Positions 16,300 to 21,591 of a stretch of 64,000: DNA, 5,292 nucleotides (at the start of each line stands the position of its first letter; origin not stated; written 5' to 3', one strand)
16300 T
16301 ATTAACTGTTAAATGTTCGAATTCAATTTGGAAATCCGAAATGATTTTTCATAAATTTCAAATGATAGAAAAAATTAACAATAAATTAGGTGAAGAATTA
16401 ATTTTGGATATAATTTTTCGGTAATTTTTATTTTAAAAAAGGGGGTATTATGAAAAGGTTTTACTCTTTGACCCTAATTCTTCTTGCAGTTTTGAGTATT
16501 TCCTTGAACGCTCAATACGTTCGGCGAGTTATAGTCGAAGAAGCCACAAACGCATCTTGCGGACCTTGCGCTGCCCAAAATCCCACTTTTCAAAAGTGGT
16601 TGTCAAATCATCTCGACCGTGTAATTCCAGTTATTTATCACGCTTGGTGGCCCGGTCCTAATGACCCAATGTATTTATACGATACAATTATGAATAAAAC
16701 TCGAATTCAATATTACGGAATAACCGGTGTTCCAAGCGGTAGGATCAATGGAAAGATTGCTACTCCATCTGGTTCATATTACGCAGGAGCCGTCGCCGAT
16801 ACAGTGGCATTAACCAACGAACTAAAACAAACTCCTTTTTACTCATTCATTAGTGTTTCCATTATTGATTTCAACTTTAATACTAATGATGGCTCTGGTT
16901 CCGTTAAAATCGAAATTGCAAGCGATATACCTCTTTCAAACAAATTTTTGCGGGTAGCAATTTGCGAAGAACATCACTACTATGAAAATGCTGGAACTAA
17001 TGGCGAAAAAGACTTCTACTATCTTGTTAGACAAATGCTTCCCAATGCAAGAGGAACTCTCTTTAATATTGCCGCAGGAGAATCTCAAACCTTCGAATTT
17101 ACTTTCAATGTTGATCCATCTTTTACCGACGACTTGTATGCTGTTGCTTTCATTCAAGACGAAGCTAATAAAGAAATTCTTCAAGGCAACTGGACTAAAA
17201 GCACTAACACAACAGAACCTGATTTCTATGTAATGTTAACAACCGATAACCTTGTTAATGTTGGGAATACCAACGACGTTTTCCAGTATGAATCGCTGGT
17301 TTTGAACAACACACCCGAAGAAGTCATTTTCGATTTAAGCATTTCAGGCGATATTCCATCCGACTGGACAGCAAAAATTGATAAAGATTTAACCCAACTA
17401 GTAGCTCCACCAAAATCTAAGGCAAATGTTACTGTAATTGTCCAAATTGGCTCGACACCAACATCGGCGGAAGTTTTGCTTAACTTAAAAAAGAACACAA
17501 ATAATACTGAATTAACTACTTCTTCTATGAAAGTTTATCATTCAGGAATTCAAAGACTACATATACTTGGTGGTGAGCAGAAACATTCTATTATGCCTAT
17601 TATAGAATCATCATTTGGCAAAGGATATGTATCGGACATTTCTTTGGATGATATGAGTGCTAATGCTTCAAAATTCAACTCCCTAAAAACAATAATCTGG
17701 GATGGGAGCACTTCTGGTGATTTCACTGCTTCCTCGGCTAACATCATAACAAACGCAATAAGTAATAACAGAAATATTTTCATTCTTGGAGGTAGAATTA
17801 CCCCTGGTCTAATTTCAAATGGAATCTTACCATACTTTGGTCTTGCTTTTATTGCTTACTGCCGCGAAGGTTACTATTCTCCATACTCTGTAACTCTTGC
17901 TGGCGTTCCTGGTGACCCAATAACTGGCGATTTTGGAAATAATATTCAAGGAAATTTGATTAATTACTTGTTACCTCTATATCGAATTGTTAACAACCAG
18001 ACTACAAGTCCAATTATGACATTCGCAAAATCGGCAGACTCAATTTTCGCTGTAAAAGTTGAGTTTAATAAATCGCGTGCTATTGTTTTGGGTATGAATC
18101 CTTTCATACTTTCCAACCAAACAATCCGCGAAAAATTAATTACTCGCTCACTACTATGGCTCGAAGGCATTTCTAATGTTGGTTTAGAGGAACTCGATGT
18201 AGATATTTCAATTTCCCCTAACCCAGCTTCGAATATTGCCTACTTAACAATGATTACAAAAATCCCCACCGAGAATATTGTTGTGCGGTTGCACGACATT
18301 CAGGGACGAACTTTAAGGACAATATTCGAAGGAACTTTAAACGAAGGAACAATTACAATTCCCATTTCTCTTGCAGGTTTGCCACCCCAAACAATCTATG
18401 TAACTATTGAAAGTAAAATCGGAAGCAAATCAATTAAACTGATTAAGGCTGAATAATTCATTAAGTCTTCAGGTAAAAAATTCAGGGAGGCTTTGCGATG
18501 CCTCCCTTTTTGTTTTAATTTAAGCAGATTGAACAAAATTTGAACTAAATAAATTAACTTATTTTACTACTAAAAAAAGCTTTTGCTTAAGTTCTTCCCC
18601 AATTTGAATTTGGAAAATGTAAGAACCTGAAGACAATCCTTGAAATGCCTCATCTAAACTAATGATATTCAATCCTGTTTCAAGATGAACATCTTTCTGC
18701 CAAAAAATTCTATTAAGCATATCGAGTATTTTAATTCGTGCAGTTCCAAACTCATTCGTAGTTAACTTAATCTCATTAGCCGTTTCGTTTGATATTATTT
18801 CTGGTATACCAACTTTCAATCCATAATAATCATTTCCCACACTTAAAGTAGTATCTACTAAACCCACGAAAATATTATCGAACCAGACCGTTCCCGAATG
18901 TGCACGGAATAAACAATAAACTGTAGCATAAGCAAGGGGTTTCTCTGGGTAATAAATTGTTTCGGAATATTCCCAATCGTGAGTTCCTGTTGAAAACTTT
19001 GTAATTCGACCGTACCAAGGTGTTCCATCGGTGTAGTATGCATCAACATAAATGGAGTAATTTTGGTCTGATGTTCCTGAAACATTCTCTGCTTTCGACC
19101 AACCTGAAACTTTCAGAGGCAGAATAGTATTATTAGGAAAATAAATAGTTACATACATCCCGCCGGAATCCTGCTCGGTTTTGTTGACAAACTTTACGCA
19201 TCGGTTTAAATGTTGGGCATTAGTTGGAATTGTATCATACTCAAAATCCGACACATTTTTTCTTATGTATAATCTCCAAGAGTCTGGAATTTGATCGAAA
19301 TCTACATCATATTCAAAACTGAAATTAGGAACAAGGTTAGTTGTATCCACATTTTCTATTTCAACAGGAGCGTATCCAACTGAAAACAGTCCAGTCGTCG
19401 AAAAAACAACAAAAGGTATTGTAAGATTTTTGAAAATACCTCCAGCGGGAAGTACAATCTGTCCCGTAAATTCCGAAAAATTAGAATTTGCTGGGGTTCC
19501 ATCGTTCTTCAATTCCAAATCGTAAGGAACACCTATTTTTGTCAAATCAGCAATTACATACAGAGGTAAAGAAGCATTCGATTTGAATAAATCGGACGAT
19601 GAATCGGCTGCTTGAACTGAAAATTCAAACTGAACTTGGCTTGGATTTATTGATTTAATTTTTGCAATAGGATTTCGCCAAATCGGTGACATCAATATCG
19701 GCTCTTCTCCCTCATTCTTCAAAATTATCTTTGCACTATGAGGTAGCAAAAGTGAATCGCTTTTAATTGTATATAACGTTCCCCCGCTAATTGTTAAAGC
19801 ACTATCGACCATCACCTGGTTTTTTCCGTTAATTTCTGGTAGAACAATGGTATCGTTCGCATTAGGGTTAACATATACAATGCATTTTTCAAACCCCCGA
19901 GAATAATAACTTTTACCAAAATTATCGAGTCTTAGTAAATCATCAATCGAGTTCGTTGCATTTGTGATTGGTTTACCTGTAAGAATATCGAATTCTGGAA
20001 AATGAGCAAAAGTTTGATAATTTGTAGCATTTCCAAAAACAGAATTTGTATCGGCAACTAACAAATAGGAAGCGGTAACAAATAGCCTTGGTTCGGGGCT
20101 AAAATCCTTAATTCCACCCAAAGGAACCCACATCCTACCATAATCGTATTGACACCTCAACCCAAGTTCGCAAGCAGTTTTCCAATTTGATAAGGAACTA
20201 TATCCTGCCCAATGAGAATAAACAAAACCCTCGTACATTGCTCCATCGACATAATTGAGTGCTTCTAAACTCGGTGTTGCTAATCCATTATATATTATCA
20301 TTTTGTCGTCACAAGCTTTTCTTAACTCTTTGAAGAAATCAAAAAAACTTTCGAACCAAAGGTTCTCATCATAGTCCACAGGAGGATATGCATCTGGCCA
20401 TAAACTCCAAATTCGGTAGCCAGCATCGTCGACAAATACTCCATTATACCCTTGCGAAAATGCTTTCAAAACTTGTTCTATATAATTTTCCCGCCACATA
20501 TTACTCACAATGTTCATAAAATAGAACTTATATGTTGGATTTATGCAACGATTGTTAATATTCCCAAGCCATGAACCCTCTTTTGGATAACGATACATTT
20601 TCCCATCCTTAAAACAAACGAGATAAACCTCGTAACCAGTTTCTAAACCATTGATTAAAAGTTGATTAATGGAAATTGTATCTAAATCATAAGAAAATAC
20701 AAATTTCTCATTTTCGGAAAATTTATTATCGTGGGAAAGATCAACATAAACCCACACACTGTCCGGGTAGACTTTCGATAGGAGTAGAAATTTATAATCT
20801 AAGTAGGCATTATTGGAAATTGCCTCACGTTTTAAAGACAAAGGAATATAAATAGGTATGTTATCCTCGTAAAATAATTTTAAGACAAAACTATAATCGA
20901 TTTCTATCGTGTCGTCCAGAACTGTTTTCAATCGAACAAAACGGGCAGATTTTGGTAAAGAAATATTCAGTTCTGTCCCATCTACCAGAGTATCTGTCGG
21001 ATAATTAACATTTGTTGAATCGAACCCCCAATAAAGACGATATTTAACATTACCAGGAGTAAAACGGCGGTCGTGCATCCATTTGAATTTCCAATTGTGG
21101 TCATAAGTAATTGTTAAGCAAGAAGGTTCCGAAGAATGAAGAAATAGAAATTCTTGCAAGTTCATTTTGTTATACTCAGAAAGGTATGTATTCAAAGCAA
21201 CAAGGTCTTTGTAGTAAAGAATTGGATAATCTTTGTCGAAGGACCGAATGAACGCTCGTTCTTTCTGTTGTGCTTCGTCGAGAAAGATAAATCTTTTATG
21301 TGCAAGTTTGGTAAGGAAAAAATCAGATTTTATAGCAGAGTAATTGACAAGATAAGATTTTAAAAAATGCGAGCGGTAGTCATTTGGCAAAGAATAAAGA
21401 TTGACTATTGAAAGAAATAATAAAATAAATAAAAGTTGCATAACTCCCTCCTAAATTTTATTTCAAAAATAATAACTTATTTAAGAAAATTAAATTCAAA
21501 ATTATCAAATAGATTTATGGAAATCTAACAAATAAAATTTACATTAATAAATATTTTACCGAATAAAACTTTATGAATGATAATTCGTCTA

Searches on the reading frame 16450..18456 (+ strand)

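Call 11: search_protein_families(library=pfam, proteins=[window:16450-18456:+], max_evalue=0.001)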
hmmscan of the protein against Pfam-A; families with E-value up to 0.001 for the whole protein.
window:16450-18456:+ (668 aa): 1 family
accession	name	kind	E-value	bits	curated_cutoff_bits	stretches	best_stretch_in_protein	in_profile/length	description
PF11551.14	Omp28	-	0.00019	21.7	34.9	1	86-246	5-162/171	Outer membrane protein Omp28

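Call 44: search_protein_families(library=ncbifam, proteins=[window:16450-18456:+], max_evalue=0.01)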
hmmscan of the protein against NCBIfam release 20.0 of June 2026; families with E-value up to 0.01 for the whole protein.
window:16450-18456:+ (668 aa): 3 families
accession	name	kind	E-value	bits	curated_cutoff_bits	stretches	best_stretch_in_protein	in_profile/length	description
NF045500.1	Omp28_seleno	equivalog_domain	1e-12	48.2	200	1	25-275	39-294/377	Omp28-related selenoprotein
NF033782.1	lipoprot_Omp28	subfamily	0.00014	21.2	150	1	21-245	34-255/264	Omp28 family outer membrane lipoprotein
TIGR04183.1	Por_Secre_tail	domain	0.0037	17.2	23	1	588-666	1-71/72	T9SS type A sorting domain-containing protein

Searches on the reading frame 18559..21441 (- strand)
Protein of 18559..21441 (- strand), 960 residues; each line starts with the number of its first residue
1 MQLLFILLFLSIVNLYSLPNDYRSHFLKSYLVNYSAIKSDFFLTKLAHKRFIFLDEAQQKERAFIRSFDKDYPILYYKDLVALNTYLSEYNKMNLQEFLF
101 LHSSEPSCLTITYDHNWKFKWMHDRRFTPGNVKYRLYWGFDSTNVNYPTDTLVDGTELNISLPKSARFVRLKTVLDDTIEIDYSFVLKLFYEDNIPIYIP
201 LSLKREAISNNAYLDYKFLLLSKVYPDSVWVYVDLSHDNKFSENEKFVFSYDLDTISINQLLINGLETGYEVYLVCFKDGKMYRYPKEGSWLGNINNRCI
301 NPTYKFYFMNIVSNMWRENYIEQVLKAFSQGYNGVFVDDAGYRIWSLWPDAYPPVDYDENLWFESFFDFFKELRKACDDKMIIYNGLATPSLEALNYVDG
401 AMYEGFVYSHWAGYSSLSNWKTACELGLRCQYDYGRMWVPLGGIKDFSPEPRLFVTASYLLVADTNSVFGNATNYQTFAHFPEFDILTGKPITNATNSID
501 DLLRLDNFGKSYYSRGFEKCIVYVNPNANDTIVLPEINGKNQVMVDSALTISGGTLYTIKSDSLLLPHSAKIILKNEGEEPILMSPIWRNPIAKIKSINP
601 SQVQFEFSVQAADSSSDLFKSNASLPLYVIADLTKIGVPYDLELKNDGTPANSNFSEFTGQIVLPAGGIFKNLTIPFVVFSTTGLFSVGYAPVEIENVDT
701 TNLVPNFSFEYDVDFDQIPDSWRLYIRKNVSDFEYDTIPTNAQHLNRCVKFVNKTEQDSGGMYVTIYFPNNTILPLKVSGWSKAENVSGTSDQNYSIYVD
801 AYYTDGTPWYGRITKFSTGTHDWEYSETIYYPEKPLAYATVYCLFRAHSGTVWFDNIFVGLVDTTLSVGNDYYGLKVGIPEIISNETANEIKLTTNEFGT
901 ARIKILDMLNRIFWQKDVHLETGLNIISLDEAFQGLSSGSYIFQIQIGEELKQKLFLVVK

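Call 11: search_protein_families(library=pfam, proteins=[window:18559-21441:-], max_evalue=0.001)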
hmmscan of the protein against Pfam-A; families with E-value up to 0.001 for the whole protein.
window:18559-21441:- (960 aa): 0 families

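Call 44: search_protein_families(library=ncbifam, proteins=[window:18559-21441:-], max_evalue=0.01)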
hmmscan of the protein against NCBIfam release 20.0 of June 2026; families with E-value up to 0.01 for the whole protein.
window:18559-21441:- (960 aa): 1 family
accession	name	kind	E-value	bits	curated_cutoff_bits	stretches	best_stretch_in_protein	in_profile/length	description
TIGR04183.1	Por_Secre_tail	domain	0.0013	18.7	23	1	888-954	8-67/72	T9SS type A sorting domain-containing protein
